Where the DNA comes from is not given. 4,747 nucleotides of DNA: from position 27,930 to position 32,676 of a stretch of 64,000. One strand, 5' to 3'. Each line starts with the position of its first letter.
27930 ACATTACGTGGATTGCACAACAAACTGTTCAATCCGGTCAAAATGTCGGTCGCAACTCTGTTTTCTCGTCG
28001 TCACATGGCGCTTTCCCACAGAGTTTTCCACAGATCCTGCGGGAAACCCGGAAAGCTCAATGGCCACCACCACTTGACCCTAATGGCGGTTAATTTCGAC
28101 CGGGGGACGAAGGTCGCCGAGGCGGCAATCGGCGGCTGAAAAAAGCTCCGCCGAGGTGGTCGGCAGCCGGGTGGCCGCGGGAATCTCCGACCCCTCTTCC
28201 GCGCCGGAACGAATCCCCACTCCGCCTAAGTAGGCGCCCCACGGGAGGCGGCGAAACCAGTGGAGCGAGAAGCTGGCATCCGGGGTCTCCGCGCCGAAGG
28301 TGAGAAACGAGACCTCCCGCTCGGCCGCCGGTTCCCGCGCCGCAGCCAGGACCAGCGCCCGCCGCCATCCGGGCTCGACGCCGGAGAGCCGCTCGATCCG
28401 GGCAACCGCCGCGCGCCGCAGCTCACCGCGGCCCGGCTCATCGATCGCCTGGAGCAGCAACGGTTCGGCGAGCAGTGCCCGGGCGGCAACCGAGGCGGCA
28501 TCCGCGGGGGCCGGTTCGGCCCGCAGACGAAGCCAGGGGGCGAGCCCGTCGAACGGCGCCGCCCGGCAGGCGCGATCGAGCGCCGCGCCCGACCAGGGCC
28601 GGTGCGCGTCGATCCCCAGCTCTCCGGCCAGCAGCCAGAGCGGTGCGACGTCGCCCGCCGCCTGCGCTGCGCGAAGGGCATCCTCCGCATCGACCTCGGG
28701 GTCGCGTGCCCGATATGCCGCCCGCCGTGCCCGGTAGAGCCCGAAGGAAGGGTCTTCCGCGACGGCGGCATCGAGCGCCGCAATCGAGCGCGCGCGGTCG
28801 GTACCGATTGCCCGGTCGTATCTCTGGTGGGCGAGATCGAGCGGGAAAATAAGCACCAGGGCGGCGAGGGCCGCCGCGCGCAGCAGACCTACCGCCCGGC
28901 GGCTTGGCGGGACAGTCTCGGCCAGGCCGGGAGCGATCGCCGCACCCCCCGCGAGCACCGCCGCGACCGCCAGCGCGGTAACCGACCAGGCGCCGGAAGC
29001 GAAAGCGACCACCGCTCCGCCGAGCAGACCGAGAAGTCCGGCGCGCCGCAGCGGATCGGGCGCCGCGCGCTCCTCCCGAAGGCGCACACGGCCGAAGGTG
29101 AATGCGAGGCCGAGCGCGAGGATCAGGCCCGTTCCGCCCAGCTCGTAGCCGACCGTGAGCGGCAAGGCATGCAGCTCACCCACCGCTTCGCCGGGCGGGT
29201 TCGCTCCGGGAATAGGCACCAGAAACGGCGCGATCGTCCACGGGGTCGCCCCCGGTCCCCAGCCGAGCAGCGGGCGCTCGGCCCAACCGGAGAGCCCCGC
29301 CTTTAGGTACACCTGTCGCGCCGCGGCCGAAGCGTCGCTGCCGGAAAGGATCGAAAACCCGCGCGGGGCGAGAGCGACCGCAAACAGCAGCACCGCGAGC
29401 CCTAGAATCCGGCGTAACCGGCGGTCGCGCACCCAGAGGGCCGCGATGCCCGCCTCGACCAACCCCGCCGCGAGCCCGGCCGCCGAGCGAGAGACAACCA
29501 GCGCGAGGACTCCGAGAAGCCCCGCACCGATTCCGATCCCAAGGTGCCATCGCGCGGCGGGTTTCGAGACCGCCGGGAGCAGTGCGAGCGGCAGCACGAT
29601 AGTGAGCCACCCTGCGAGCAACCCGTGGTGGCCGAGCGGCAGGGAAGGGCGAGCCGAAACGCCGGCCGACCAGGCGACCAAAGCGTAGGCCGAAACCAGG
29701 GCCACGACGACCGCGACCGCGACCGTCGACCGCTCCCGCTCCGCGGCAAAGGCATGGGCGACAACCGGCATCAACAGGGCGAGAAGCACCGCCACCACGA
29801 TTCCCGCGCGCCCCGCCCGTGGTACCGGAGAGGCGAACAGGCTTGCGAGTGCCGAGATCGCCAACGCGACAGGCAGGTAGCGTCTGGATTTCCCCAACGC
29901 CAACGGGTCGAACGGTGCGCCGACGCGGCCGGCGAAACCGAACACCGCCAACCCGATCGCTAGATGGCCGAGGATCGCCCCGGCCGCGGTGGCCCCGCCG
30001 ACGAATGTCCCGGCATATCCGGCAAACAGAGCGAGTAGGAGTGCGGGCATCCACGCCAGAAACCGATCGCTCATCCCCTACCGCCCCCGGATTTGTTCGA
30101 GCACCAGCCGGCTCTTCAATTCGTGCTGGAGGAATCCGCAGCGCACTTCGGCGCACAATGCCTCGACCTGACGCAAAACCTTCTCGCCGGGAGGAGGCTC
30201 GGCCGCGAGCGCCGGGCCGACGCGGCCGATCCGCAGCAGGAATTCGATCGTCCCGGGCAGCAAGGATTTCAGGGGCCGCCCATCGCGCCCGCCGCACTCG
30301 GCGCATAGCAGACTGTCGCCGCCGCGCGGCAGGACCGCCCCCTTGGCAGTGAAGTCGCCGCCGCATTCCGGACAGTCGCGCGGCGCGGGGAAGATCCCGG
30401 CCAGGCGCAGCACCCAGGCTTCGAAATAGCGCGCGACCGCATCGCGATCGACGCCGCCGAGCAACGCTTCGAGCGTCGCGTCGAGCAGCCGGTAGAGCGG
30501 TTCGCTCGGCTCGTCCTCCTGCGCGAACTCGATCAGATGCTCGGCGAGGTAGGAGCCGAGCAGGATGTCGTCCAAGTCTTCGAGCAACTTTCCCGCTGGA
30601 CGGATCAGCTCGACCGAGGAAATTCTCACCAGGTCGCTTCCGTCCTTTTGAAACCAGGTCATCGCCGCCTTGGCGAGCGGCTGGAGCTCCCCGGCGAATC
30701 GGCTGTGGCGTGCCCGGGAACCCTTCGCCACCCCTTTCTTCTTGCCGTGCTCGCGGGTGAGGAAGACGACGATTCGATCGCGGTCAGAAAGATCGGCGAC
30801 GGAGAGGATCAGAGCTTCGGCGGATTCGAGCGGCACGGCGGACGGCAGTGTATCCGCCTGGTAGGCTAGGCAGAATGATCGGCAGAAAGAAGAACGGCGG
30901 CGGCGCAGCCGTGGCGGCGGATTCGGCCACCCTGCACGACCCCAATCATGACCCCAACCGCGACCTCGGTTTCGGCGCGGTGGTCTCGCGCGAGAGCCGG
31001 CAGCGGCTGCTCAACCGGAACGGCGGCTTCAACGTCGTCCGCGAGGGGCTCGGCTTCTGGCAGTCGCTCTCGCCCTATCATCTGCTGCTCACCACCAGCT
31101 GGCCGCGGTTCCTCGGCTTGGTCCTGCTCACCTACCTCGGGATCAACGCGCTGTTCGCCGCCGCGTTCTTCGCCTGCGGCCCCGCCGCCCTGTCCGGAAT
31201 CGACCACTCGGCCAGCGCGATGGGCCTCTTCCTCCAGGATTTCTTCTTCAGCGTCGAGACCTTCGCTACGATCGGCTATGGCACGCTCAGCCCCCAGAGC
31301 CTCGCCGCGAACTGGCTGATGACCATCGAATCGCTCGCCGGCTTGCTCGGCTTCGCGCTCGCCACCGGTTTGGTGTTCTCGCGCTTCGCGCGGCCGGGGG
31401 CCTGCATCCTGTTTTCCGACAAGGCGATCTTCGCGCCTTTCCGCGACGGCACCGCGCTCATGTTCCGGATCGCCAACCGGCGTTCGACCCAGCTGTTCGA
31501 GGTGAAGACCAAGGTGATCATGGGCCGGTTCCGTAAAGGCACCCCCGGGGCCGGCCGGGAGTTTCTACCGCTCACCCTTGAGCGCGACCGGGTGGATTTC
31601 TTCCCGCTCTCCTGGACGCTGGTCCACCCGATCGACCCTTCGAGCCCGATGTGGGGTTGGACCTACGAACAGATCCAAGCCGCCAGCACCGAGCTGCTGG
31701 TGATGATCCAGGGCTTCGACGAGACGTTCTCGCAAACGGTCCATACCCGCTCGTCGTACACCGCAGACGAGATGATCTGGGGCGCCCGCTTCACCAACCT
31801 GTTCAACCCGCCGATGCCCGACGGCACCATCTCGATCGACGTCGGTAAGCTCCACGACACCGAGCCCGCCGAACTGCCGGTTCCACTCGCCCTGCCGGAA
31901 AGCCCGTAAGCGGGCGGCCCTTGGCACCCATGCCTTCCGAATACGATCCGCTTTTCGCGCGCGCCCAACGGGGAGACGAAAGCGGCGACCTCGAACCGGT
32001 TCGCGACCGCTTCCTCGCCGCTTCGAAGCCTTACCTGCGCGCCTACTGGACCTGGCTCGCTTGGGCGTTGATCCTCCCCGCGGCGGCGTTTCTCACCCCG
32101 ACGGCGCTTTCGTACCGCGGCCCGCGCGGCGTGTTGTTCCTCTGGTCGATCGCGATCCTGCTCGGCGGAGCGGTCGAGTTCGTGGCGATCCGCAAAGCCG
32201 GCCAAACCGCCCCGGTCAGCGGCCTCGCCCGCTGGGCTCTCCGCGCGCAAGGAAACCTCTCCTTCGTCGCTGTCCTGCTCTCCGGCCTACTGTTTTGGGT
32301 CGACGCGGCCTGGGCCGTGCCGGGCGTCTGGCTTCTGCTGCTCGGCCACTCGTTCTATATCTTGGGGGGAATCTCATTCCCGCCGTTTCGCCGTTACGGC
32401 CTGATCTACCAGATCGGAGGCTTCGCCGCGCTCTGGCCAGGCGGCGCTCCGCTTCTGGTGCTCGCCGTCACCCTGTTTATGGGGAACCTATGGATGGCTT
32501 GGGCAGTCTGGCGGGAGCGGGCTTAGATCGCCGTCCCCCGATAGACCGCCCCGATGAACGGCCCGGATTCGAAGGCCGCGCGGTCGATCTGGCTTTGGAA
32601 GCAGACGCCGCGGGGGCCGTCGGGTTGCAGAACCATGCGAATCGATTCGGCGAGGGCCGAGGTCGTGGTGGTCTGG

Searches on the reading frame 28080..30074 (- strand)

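Call 41: search_protein_families(library=pfam, proteins=[window:28080-30074:-], max_evalue=0.001)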
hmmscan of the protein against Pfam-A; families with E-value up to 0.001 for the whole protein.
window:28080-30074:- (664 aa): 1 family
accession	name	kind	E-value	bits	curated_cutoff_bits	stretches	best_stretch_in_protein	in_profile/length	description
PF04932.20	Wzy_C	-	8.5e-11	42.3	31.7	1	186-320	4-148/149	O-Antigen ligase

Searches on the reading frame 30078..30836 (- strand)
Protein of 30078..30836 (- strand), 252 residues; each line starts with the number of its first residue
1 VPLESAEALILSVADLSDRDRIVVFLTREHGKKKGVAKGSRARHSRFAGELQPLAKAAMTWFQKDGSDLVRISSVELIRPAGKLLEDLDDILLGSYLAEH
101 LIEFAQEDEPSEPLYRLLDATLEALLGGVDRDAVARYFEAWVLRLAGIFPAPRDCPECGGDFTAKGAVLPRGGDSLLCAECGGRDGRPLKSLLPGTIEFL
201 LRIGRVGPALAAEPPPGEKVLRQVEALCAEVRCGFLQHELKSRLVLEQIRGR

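Call 41: search_protein_families(library=pfam, proteins=[window:30078-30836:-], max_evalue=0.001)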
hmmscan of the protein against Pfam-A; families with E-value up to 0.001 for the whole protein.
window:30078-30836:- (252 aa): 2 families
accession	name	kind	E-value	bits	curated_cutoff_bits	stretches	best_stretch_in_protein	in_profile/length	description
PF11967.14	RecO_N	-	1.1e-20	73.9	27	1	1-80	1-79/80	Recombination protein O N terminal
PF02565.21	RecO_C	-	7.3e-15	55.5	22.1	1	86-203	2-116/157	Recombination protein O C terminal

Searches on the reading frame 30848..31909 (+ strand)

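Call 41: search_protein_families(library=pfam, proteins=[window:30848-31909:+], max_evalue=0.001)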
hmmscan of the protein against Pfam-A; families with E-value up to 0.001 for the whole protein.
window:30848-31909:+ (353 aa): 3 families
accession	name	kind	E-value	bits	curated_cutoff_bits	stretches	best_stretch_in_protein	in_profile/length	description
PF17655.7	IRK_C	-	1.5e-21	77.3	22.5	1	187-344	1-162/174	Inward rectifier potassium channel C-terminal domain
PF07885.22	Ion_trans_2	-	2.3e-07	31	22.5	1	105-180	11-77/79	Ion channel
PF01007.26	IRK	-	1.4e-05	25.4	22.7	1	90-183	39-141/141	Inward rectifier potassium channel transmembrane domain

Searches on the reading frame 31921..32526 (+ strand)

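Call 41: search_protein_families(library=pfam, proteins=[window:31921-32526:+], max_evalue=0.001)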
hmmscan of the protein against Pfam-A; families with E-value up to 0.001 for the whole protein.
window:31921-32526:+ (201 aa): 0 families

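Call 50: search_protein_families(library=pfam, proteins=[window:31921-32526:+], max_evalue=1)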
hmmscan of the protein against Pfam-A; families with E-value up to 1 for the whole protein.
window:31921-32526:+ (201 aa): 1 family
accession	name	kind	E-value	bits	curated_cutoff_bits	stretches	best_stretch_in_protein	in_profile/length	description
PF06341.16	DUF1056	-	0.11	13.2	22.2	0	51-94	20-63/64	Protein of unknown function (DUF1056)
